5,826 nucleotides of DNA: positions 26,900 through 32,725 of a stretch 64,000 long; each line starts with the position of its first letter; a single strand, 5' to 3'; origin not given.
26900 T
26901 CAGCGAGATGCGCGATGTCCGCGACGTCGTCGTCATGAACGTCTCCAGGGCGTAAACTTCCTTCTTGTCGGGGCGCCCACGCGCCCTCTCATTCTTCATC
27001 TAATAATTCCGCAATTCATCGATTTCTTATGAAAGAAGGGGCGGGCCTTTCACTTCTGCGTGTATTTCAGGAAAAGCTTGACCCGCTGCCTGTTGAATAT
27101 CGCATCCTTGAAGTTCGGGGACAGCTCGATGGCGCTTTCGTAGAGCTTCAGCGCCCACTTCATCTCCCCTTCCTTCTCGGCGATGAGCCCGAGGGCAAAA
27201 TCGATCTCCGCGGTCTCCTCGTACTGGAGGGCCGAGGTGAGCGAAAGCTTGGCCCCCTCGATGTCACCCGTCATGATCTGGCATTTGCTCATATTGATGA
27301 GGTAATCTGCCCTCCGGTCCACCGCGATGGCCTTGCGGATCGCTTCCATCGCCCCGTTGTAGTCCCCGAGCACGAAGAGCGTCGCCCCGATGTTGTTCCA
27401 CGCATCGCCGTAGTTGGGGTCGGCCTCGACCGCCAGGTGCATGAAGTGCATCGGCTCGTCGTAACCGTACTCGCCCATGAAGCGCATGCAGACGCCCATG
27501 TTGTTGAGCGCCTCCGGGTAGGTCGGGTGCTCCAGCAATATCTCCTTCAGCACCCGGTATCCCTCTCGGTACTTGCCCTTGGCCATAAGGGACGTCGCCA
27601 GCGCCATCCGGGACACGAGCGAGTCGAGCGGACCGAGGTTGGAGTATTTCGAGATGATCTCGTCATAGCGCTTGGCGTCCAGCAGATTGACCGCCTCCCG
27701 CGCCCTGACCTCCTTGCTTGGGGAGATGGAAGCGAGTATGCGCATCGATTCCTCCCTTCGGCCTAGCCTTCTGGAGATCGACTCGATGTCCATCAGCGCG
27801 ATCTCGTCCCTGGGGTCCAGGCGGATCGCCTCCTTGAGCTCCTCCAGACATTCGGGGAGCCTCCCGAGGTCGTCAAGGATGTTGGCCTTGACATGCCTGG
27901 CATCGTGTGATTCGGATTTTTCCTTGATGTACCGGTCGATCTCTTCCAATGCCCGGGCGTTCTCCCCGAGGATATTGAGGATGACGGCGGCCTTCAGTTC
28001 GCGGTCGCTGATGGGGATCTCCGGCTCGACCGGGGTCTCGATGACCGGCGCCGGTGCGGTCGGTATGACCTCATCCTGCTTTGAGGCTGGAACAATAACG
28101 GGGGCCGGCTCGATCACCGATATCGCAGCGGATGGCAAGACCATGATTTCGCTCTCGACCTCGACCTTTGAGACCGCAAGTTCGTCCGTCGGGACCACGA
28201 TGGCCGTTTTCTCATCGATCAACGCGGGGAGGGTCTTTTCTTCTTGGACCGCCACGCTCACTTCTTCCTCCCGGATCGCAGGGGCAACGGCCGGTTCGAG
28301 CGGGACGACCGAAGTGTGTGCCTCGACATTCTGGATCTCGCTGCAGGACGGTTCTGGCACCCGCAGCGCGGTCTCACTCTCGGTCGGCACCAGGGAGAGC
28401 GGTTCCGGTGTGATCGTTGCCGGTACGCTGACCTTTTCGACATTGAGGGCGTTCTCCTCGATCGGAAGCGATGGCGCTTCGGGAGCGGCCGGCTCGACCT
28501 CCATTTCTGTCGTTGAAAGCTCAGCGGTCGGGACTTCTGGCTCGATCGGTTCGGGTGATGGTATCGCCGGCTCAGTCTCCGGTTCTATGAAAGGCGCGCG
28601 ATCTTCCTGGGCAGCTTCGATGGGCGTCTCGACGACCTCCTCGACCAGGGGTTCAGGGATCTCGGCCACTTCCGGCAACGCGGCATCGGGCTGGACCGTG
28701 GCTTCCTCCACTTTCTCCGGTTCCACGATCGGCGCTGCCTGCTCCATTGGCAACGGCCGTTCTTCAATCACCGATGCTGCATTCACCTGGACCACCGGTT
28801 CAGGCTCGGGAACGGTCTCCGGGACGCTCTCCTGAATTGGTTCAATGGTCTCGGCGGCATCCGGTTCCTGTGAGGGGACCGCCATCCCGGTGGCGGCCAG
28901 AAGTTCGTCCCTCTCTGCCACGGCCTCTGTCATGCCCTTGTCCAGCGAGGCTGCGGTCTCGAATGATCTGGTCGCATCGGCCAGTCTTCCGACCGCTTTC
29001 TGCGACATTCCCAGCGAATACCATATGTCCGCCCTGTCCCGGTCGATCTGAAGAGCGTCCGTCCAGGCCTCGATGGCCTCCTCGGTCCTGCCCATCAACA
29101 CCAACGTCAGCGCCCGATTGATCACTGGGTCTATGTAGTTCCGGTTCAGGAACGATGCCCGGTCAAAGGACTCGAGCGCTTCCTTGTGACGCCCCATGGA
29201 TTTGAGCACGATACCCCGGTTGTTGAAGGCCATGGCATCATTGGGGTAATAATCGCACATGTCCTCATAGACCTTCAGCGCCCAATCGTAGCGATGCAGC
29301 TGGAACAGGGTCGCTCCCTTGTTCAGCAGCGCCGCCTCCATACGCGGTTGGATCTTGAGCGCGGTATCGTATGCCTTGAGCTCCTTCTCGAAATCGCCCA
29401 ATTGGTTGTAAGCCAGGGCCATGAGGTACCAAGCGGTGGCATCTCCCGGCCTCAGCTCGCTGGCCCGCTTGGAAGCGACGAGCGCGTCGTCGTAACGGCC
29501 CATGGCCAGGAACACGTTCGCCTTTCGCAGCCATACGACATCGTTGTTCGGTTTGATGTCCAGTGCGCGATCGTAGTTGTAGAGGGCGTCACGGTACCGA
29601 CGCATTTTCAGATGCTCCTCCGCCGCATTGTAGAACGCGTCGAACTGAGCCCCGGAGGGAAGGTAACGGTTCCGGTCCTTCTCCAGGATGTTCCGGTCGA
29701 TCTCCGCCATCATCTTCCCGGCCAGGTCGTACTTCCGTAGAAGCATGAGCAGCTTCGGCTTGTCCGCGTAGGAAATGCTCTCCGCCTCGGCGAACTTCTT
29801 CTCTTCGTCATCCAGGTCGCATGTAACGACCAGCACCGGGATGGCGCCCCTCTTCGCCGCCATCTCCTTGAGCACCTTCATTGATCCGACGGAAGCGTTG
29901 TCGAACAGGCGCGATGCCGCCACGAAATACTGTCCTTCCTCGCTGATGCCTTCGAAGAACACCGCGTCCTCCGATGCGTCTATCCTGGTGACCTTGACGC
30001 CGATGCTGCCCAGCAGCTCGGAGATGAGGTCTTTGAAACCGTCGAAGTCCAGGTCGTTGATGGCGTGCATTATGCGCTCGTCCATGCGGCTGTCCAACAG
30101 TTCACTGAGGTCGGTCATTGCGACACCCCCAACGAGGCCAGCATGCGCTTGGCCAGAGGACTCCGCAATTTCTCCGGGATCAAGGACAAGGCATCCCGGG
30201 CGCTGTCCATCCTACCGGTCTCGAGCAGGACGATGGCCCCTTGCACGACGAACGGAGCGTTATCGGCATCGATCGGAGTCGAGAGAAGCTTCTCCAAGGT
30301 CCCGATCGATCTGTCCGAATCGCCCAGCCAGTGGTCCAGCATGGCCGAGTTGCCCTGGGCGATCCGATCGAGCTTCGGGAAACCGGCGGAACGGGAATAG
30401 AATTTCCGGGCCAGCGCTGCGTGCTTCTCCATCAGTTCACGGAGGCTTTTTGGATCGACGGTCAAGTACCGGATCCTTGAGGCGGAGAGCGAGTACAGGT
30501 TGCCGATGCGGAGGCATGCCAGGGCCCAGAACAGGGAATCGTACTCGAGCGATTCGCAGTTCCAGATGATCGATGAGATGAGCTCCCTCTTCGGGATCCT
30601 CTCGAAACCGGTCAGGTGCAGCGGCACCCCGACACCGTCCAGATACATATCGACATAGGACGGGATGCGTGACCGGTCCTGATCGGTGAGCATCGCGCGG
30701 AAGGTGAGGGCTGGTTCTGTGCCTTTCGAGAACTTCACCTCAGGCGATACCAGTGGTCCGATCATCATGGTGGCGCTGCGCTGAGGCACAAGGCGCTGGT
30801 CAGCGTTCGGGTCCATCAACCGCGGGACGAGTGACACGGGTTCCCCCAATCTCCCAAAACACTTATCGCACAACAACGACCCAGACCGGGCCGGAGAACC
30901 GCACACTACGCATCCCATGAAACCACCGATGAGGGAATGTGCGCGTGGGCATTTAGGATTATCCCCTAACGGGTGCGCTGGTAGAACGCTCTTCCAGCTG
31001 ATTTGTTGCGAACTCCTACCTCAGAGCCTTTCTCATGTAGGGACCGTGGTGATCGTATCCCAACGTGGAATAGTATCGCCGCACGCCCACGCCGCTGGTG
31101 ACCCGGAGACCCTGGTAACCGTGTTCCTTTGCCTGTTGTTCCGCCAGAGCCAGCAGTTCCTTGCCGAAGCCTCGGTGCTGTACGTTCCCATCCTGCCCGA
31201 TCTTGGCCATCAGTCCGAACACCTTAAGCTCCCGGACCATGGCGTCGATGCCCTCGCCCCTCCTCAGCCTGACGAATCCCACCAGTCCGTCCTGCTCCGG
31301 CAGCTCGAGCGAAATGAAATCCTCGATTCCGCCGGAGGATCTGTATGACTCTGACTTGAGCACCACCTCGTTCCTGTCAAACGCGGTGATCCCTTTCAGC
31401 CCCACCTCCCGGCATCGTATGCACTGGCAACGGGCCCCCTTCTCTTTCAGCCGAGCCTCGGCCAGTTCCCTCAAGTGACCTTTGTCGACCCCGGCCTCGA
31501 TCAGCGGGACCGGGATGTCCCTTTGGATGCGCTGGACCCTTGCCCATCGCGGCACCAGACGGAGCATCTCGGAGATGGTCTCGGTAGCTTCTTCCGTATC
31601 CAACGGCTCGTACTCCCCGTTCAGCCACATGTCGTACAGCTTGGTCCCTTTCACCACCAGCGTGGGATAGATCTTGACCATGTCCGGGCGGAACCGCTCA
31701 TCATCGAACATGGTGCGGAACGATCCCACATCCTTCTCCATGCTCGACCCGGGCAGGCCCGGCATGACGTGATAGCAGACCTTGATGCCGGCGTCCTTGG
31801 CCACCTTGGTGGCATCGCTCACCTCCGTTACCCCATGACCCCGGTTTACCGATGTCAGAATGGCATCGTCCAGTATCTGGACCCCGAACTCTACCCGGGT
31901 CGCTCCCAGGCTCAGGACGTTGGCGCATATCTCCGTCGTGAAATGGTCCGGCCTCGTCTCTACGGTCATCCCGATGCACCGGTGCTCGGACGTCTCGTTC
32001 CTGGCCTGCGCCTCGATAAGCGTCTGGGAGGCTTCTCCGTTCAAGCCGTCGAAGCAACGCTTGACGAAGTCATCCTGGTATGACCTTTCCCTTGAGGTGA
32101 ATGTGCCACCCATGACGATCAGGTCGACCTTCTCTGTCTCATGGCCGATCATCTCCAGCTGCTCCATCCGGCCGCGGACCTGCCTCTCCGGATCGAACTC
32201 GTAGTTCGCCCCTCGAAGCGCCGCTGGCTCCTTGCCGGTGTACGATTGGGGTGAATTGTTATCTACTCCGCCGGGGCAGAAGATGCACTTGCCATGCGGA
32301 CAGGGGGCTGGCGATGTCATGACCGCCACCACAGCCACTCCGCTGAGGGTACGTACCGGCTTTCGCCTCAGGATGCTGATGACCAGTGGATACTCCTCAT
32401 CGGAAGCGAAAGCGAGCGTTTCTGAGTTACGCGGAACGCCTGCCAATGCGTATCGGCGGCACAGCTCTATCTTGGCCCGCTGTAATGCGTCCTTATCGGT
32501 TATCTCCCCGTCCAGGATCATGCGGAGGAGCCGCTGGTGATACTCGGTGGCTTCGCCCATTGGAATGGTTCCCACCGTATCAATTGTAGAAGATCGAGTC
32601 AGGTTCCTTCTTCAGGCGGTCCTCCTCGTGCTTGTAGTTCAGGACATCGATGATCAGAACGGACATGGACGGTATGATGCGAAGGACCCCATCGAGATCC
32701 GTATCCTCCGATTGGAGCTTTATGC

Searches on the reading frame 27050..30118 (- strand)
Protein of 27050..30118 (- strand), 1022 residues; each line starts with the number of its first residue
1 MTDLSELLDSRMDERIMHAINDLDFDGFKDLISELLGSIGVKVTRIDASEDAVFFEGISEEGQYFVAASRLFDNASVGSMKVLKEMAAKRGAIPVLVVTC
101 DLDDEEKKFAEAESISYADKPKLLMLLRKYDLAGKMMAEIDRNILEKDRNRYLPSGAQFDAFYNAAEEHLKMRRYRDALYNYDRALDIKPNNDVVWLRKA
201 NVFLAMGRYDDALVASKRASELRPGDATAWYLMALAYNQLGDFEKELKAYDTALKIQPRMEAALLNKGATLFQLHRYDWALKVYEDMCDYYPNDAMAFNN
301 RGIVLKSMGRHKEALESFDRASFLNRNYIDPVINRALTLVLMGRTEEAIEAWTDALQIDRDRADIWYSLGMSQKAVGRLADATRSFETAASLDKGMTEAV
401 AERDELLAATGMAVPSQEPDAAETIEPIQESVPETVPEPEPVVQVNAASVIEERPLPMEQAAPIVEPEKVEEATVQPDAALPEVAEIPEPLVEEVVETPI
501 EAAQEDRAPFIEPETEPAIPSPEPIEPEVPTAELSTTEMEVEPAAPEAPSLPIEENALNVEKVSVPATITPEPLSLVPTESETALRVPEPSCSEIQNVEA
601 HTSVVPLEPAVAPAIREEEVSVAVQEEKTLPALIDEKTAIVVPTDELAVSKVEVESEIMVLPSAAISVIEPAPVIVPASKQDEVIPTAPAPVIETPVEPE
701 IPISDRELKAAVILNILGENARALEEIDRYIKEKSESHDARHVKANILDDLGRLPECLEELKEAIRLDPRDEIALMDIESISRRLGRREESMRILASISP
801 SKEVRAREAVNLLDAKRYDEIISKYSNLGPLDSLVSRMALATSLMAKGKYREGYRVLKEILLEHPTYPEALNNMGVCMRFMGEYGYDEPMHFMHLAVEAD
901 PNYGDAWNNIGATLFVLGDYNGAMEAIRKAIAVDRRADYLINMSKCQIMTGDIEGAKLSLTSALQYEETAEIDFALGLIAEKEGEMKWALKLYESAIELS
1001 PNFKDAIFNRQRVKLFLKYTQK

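Call 31: search_protein_families(library=pfam, proteins=[window:27050-30118:-], max_evalue=0.001)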
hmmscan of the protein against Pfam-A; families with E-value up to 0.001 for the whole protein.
window:27050-30118:- (1022 aa): 27 families (the best 25 are shown)
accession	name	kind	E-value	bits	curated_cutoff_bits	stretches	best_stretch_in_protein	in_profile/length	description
PF00515.34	TPR_1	-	1.4e-57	189.8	27.8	4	905-935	2-32/34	Tetratricopeptide repeat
PF07719.23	TPR_2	-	1.2e-49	162.8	27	0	905-934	2-31/34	Tetratricopeptide repeat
PF13414.12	TPR_11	-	1.5e-37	127.4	26.8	2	201-241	2-42/42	TPR repeat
PF13431.12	TPR_17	-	3.5e-33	111.5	24.4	0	182-213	2-33/34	Tetratricopeptide repeat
PF13181.12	TPR_8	-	4.1e-33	111.1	25.7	1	227-258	1-32/34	Tetratricopeptide repeat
PF13432.12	TPR_16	-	1.8e-31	108.6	32.7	1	197-258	1-62/65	Tetratricopeptide repeat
PF14559.12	TPR_19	-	2e-30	105.3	25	2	170-234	2-66/68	Tetratricopeptide repeat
PF13428.12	TPR_14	-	2.3e-25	86.9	23.5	1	195-234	3-42/44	Tetratricopeptide repeat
PF13424.12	TPR_12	-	2.4e-24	85.7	30.1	2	196-257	6-75/77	Tetratricopeptide repeat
PF12895.13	ANAPC3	-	6.9e-18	65.2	27.2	1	172-249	2-78/82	Anaphase-promoting complex, cyclosome, subunit 3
PF13371.12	TPR_9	-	7.9e-15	55.1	35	1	206-263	8-65/73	Tetratricopeptide repeat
PF23914.1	TPR_CcmH_CycH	-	2.9e-11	43.9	42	0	173-258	64-152/158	Cytochrome c-type biogenesis protein H TPR domain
PF04733.20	Coatomer_E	-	1.5e-10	41.4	21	0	276-351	182-257/290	Coatomer epsilon subunit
PF13176.12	TPR_7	-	1.6e-07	31.3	27.9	0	975-1005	4-34/36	Tetratricopeptide repeat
PF12569.14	NatA_aux_su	-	9.7e-07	28.5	33.3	0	714-771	202-259/515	N-terminal acetyltransferase A, auxiliary subunit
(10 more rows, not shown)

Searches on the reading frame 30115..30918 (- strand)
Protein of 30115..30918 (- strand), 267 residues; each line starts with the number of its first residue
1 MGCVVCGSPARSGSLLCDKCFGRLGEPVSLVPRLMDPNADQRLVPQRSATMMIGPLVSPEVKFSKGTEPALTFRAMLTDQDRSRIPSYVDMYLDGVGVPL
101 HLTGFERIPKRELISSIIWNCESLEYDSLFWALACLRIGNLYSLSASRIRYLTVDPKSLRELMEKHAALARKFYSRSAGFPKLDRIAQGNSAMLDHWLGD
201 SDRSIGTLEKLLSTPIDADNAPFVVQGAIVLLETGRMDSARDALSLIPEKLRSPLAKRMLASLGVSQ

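Call 32: search_protein_families(library=pfam, proteins=[window:30115-30918:-], max_evalue=0.001)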
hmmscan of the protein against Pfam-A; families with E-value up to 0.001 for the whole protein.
window:30115-30918:- (267 aa): 1 family
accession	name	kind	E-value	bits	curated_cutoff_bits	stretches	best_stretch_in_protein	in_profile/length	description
PF14559.12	TPR_19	-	0.00053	20.7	25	1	200-263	6-68/68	Tetratricopeptide repeat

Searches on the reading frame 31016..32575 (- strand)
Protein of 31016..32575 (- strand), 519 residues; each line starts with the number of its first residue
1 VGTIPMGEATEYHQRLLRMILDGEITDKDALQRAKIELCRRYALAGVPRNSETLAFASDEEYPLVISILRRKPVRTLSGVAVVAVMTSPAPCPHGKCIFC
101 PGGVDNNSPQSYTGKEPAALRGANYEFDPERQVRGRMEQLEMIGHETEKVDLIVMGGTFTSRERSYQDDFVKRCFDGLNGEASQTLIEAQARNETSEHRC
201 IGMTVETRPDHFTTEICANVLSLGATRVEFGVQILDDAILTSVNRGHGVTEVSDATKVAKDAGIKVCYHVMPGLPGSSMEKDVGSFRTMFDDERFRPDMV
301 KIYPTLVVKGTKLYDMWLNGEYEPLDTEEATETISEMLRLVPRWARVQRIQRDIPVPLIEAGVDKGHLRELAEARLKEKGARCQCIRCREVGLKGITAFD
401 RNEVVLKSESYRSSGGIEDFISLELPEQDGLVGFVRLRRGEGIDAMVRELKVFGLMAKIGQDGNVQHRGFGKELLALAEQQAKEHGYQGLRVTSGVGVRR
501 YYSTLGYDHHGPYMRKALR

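Call 32: search_protein_families(library=pfam, proteins=[window:31016-32575:-], max_evalue=0.001)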
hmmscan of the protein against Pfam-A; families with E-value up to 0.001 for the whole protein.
window:31016-32575:- (519 aa): 5 families
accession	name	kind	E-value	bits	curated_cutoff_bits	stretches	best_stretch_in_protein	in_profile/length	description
PF16199.10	Radical_SAM_C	-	6.7e-25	87.5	31.9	1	297-377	1-84/85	Radical_SAM C-terminal domain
PF23613.1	ELP3_N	-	2.8e-14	53.2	27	1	16-76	8-69/70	ELP3 N-terminal domain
PF04055.27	Radical_SAM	-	2.2e-13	51.1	29.5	1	92-280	7-157/166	Radical SAM superfamily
PF13673.13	Acetyltransf_10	-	0.00027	21.3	23.6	0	462-513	60-113/128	Acetyltransferase (GNAT) domain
PF00583.31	Acetyltransf_1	-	0.00047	20.9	20.7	0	427-507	40-116/116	Acetyltransferase (GNAT) family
